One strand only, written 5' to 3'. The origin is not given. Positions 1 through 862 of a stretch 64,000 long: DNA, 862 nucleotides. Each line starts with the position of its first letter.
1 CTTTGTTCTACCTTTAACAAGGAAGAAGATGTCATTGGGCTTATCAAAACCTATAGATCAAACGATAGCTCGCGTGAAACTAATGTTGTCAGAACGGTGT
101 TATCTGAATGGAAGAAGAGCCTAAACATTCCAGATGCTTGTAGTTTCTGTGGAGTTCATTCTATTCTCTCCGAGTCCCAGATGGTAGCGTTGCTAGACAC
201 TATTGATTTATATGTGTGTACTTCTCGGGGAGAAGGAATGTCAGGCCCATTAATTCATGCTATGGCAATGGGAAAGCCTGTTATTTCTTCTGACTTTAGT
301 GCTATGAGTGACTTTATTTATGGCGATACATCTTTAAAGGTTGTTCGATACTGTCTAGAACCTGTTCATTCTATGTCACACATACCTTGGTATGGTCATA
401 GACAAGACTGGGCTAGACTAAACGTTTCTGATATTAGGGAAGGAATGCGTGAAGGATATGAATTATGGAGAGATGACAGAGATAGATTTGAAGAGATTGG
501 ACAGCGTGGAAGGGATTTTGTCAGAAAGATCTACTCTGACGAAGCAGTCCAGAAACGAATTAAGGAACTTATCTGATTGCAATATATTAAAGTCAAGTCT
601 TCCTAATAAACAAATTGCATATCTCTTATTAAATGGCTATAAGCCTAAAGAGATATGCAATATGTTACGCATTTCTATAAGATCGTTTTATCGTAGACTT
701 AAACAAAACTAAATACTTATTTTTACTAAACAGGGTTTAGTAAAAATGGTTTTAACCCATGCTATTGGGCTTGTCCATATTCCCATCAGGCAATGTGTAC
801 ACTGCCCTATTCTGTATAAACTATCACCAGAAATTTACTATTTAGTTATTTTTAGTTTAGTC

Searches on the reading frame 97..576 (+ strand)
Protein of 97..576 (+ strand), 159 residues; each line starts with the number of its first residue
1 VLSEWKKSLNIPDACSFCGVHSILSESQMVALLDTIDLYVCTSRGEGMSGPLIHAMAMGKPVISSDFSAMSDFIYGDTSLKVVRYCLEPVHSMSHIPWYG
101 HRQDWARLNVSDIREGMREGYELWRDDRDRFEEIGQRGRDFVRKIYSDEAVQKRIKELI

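Call 3: search_protein_families(library=pfam, proteins=[window:97-576:+], max_evalue=0.1)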
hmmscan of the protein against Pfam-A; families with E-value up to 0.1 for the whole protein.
window:97-576:+ (159 aa): 3 families
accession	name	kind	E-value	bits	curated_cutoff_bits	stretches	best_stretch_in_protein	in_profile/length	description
PF13692.12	Glyco_trans_1_4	-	1.4e-10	42.1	27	1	9-76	55-118/142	Glycosyl transferases group 1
PF00534.26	Glycos_transf_1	-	1e-07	32.1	26.4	1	2-73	62-130/172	Glycosyl transferases group 1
PF13524.12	Glyco_trans_1_2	-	0.011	16.2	25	0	21-146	32-133/144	Glycosyl transferase-like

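Call 5: search_protein_families(library=phrogs, proteins=[window:97-576:+], max_evalue=0.01)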
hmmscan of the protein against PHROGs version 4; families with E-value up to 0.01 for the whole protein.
window:97-576:+ (159 aa): 2 families
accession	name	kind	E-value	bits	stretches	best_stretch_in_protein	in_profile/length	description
phrog_2170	-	moron, auxiliary metabolic gene and host takeover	9.4e-12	45.7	1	20-157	239-367/374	glycosyltransferase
phrog_4356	-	moron, auxiliary metabolic gene and host takeover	6.4e-08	33.2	1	7-157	165-304/307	glycosyltransferase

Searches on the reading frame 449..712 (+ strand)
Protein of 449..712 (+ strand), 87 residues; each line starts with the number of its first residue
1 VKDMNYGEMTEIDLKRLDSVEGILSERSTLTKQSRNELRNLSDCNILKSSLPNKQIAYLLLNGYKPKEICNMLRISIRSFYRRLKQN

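Call 3: search_protein_families(library=pfam, proteins=[window:449-712:+], max_evalue=0.1)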
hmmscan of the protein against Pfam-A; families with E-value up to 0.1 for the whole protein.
window:449-712:+ (87 aa): 6 families
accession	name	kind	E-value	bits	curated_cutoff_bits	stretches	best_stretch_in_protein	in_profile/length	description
PF13384.12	HTH_23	-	0.00017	21.7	24.6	1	55-86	9-40/50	Homeodomain-like domain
PF06056.18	Terminase_5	-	0.011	16.1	20.3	1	54-79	4-29/58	Putative ATPase subunit of terminase (gpP-like)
PF02954.25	HTH_8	-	0.022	14.9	22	1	63-86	18-41/42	Bacterial regulatory protein, Fis family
PF13551.12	HTH_29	-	0.042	14.4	28.1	1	55-84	3-33/64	Winged helix-turn helix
PF07638.17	Sigma70_ECF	-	0.063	13.6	21.1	1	34-85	119-173/185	ECF sigma factor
PF08281.18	Sigma70_r4_2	-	0.077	13.1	25.7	0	55-85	16-48/54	Sigma-70, region 4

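Call 5: search_protein_families(library=phrogs, proteins=[window:449-712:+], max_evalue=0.01)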
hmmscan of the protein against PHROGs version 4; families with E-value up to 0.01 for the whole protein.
window:449-712:+ (87 aa): 0 families

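Call 17: search_protein_families(library=ncbifam, proteins=[window:449-712:+], max_evalue=0.01)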
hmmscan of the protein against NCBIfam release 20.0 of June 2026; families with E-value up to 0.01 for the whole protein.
window:449-712:+ (87 aa): 0 families

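Call 91: search_protein_families(library=padloc, proteins=[window:449-712:+], max_evalue=0.01)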
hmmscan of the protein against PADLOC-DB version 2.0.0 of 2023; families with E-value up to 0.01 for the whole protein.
window:449-712:+ (87 aa): 0 families
